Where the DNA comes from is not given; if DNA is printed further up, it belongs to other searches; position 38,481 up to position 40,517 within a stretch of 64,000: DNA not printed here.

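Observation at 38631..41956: Orphan GspE/PilB-type ATPase translationally coupled (TAATG) to a 578-aa unknown protein, embedded between Fe-S cluster assembly genes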

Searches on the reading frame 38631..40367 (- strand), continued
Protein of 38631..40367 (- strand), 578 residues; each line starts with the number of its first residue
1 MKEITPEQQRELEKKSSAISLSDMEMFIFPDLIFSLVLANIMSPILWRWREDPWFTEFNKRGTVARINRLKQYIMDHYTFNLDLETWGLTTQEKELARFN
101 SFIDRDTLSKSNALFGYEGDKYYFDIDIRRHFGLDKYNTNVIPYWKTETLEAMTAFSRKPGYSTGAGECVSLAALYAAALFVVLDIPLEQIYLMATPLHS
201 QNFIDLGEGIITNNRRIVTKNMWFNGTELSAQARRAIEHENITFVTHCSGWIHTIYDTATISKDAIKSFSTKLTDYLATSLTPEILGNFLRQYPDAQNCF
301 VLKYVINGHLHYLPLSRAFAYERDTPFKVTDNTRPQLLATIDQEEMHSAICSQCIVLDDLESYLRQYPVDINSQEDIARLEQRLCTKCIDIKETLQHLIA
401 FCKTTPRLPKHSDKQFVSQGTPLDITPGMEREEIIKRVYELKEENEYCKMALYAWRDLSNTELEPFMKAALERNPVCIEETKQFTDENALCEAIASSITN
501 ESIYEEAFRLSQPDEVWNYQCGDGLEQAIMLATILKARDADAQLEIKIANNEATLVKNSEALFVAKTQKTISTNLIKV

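Call 21: find_encoding_contigs(protein=P0003, flank=8000, max_places=2)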
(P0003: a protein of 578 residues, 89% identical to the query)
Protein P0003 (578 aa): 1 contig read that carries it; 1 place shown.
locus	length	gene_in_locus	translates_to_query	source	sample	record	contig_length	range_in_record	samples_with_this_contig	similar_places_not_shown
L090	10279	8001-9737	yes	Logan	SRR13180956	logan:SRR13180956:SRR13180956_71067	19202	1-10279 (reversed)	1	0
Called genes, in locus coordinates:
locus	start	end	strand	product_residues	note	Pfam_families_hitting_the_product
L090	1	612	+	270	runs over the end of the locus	PF17131:TP_0789-like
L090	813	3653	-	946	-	PF01640:Peptidase_C10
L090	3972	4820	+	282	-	PF01592:NifU_N, PF04324:Fer2_BFD, PF01106:NifU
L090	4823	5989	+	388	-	PF00155:Aminotran_1_2 (weak), PF00266:Aminotran_5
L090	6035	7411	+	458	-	PF16697:Yop-YscD_cpl, PF00498:FHA, PF00158:Sigma54_activat, PF14532:Sigma54_activ_2, PF00004:AAA (weak), PF07724:AAA_2, PF07728:AAA_5, PF25601:AAA_lid_14, +1 more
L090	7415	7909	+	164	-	PF02021:UPF0102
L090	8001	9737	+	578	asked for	-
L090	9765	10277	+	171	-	?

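Call 23: search_protein_representatives(alignment_id=A1)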
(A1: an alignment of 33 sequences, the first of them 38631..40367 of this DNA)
Query: 33 sequences, 575 profile positions. Proteins with E-value up to 0.001 (for the whole library): 540; up to 1e-10: 377; up to 1e-30: 169. The best 150 are listed.
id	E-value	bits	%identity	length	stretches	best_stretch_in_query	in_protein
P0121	4.0e-294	993.2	-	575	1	5-574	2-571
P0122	7.3e-242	820.6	-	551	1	4-430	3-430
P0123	3.7e-225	765.4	-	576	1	6-569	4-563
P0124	5.0e-225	765.0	-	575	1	5-569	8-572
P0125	3.6e-217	739.1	-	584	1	6-563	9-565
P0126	3.2e-214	729.3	-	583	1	5-569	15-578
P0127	4.3e-209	712.4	-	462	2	10-277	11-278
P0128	3.6e-192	656.5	-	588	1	6-568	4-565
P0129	6.6e-188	642.4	-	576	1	6-552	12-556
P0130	2.4e-184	630.7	-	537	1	6-413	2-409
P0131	6.2e-183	626.0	-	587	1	4-566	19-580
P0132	7.5e-182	622.5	-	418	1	7-420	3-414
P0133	2.1e-162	558.2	-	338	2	10-269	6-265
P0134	4.8e-159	547.2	-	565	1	10-574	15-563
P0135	7.7e-154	530.0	-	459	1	136-571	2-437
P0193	1.6e-54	202.1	-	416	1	103-195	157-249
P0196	6.1e-54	200.1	-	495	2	4-275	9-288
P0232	7.7e-45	170.1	-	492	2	6-275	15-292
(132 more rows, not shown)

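Call 25: search_protein_families(library=pfam, proteins=[P0196, P0232, P0193, P0134, P0128], max_evalue=0.1)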
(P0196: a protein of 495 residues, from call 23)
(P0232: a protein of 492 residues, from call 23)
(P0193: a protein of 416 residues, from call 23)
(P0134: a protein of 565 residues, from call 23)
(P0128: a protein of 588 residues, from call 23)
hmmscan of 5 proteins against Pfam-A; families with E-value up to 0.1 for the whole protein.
P0196 (495 aa): 1 family
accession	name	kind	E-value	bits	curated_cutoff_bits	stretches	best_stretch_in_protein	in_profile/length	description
PF07083.16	DUF1351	-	0.032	14.4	27.8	1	241-326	93-179/210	Protein of unknown function (DUF1351)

P0232 (492 aa): 0 families

P0193 (416 aa): 0 families

P0134 (565 aa): 0 families

P0128 (588 aa): 0 families

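Call 35: find_encoding_contigs(protein=P0006, flank=10000, max_places=2)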
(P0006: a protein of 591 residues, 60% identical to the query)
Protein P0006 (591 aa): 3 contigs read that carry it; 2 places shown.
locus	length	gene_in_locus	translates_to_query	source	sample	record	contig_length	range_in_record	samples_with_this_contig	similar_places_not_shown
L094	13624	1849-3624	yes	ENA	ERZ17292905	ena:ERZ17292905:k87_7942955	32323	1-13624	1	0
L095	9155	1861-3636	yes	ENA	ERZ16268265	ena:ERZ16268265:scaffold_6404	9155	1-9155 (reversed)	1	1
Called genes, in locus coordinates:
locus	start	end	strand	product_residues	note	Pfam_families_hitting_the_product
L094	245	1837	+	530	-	PF00437:T2SSE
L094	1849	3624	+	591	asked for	-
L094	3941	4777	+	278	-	PF02374:ArsA_ATPase (weak), PF09140:MipZ, PF10609:ParA, PF13614:AAA_31, PF01656:CbiA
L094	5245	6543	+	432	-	PF03447:NAD_binding_3, PF00742:Homoserine_dh, PF01842:ACT (weak)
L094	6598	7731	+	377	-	PF01594:AI-2E_transport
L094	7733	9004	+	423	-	PF10502:Peptidase_S26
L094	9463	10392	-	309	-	PF13353:Fer4_12, PF04055:Radical_SAM, PF12797:Fer4_2 (faint), PF00037:Fer4 (faint), PF12837:Fer4_6 (faint), PF13237:Fer4_10 (weak)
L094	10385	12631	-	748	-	PF02901:PFL-like, PF01228:Gly_radical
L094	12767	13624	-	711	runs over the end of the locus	PF00657:Lipase_GDSL, PF13472:Lipase_GDSL_2, PF00722:Glyco_hydro_16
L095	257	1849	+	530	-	PF00437:T2SSE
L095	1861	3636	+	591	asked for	-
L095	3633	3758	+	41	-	-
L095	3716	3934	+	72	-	-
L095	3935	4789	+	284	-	PF01656:CbiA, PF02374:ArsA_ATPase (weak), PF09140:MipZ, PF10609:ParA, PF13614:AAA_31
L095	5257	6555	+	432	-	PF03447:NAD_binding_3, PF00742:Homoserine_dh, PF01842:ACT (weak)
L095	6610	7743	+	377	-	PF01594:AI-2E_transport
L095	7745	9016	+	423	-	PF10502:Peptidase_S26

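Call 36: find_encoding_contigs(protein=P0022, flank=10000, max_places=2)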
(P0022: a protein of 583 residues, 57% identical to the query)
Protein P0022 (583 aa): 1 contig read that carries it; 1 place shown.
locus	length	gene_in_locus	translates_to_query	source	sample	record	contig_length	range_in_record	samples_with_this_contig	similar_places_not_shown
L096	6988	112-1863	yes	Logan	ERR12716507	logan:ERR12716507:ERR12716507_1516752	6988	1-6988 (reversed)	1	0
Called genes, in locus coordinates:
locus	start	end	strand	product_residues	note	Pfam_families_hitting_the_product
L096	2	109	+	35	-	?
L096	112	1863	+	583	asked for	-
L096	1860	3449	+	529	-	PF05157:MshEN, PF00437:T2SSE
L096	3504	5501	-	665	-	PF00005:ABC_tran, PF02463:SMC_N (faint), PF13555:AAA_29 (faint), PF01926:MMR_HSR1 (faint), PF13304:AAA_21 (faint), PF12848:ABC_tran_Xtn, PF00005:ABC_tran, PF16326:ABC_tran_CTD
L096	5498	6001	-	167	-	PF01029:NusB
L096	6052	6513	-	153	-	PF00885:DMRL_synthase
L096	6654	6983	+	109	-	-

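Call 38: find_related_loci(query=A1, collection=metagenome_contigs, flank=6000)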
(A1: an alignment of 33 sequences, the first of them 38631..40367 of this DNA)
Query A1 (578 aa) in metagenome_contigs; peptide patterns used: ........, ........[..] (x = any residue, [..] = any of these).
600 stretches matched a pattern (row limit reached: there are more); 587 encode a relative of the query (tblastn E <= 1e-3); the best 80 are kept; 80 distinct loci.
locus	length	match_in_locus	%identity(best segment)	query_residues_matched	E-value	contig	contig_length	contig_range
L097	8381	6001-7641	56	12-560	0e+0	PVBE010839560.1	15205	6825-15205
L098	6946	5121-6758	56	8-555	0e+0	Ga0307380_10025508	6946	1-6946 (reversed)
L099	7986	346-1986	56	6-553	0e+0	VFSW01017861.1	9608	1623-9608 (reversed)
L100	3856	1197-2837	56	7-555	0e+0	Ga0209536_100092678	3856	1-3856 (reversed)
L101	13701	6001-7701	54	10-578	0e+0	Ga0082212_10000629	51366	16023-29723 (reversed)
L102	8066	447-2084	55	8-555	0e+0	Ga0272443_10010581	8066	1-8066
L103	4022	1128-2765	55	8-555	0e+0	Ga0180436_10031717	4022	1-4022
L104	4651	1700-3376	53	8-568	0e+0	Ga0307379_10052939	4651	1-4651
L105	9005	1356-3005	55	8-559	0e+0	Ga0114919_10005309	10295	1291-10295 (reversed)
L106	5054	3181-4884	54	2-570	0e+0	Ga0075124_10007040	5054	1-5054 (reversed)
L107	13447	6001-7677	55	10-571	0e+0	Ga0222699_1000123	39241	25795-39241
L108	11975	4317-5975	54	10-565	0e+0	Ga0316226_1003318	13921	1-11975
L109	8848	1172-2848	55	10-571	0e+0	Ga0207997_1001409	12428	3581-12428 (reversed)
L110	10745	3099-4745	55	9-561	0e+0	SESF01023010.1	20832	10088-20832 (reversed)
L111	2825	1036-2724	54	10-575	0e+0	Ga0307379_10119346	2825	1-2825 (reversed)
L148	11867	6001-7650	53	5-556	0e+0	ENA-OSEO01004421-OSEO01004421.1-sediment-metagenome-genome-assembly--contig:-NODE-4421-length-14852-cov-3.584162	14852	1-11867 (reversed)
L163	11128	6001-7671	52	10-568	0e+0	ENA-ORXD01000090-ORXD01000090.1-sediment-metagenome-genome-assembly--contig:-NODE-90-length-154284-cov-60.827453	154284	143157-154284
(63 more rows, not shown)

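Call 49: fold_search(model_id=the predicted structure, library=pdb)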
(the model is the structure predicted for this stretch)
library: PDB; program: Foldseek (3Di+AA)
matches with E <= 10: 115; with E <= 0.001: 0
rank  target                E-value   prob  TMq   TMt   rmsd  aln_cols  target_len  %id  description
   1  4fgq_B                2.6e-01  0.51  0.13  0.36  17.6       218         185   12  Legionella pneumophila LapG (released 2012-06-20)
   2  4fgp_B                5.0e-01  0.35  0.13  0.35  18.3       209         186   12  Legionella pneumophila LapG (EGTA-treated) (released 2012-06-20)
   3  4fgp_A                5.7e-01  0.38  0.14  0.37  17.1       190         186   14  Legionella pneumophila LapG (EGTA-treated) (released 2012-06-20)
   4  9y6s_8G               6.0e-01  0.72  0.11  0.11   3.6       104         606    8  96-nm repeat of the Leishmania tarentolae doublet microtubule (released 2025-12-17)
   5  4fgo                  7.9e-01  0.25  0.13  0.36  18.4       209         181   14  Legionella pneumophila LapG (calcium-bound) (released 2012-06-20)
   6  9e5c_1m               1.0e+00  0.77  0.11  0.12   4.0        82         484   18  Cryo-EM structure of 96 nm repeat of microtubule doublet from T. brucei flagellum (released 2025-03-12)
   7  4fgq_A                1.0e+00  0.23  0.12  0.35  17.5       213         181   13  Legionella pneumophila LapG (released 2012-06-20)
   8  8glv_Eb               1.2e+00  0.82  0.10  0.04   3.4        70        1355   18  96-nm repeat unit of doublet microtubules from Chlamydomonas reinhardtii flagella (released 2023-05-31)
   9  1w4t                  1.4e+00  0.08  0.11  0.20  18.3       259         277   11  X-ray crystallographic structure of Pseudomonas aeruginosa arylamine N-acetyltransferase (released 2005-08-03)
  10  3isr_C                1.5e+00  0.51  0.13  0.25   8.0       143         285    8  The Crystal Structure of a Putative Cysteine Protease from Cytophaga hutchinsonii to 1.9A (released 2009-09-08)
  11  3isr_A                1.5e+00  0.21  0.12  0.21   8.5       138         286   10  The Crystal Structure of a Putative Cysteine Protease from Cytophaga hutchinsonii to 1.9A (released 2009-09-08)
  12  7ob6_B                1.6e+00  0.44  0.11  0.26   9.3       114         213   10  CPR-C4 - a conserved novel protease from the Candidate Phyla Radiation (released 2022-04-27)
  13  7vtn_A                1.6e+00  0.01  0.09  0.08  29.9       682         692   10  Cryo-EM structure of the Cas13bt3-crRNA-target RNA ternary complex (released 2022-09-07)
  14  3kd4_A                2.0e+00  0.38  0.13  0.14   5.5       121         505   11  CRYSTAL STRUCTURE OF A PUTATIVE PROTEASE (BDI_1141) FROM PARABACTEROIDES DISTASONIS ATCC 8503 AT 2.00 A RESOLUTION (released 2009-11-24)
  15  3isr_B                2.2e+00  0.35  0.15  0.26   9.5       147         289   10  The Crystal Structure of a Putative Cysteine Protease from Cytophaga hutchinsonii to 1.9A (released 2009-09-08)
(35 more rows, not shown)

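Call 56: search_solved_structures(query=A1, max_evalue=10)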
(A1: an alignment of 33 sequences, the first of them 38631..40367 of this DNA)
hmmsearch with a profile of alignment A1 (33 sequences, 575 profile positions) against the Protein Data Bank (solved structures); distinct sequences matched with E-value up to 10: 5.
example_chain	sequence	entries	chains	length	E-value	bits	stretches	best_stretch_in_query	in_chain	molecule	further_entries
7sd0_B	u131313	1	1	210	0.22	13.4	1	317-417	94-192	Ras-related protein M-Ras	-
9c1b_A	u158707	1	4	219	0.25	13.2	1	317-417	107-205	Ras-related protein M-Ras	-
2mbt_A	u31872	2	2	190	0.89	11.4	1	488-529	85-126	Thiol:disulfide interchange protein DsbA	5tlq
3h93_A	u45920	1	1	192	0.9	11.3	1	488-529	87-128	Thiol:disulfide interchange protein dsbA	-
4zl7_A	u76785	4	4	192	1.2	10.9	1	490-529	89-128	Thiol:disulfide interchange protein DsbA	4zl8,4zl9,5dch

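Call 66: search_protein_families(library=padloc, proteins=[window:38631-40367:-], max_evalue=0.01)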
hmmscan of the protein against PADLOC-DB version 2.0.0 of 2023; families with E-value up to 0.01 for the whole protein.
window:38631-40367:- (578 aa): 0 families

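Call 67: search_protein_families(library=phrogs, proteins=[window:38631-40367:-], max_evalue=0.01)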
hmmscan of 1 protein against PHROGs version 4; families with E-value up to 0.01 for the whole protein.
window:38631-40367:- (578 aa): 0 families
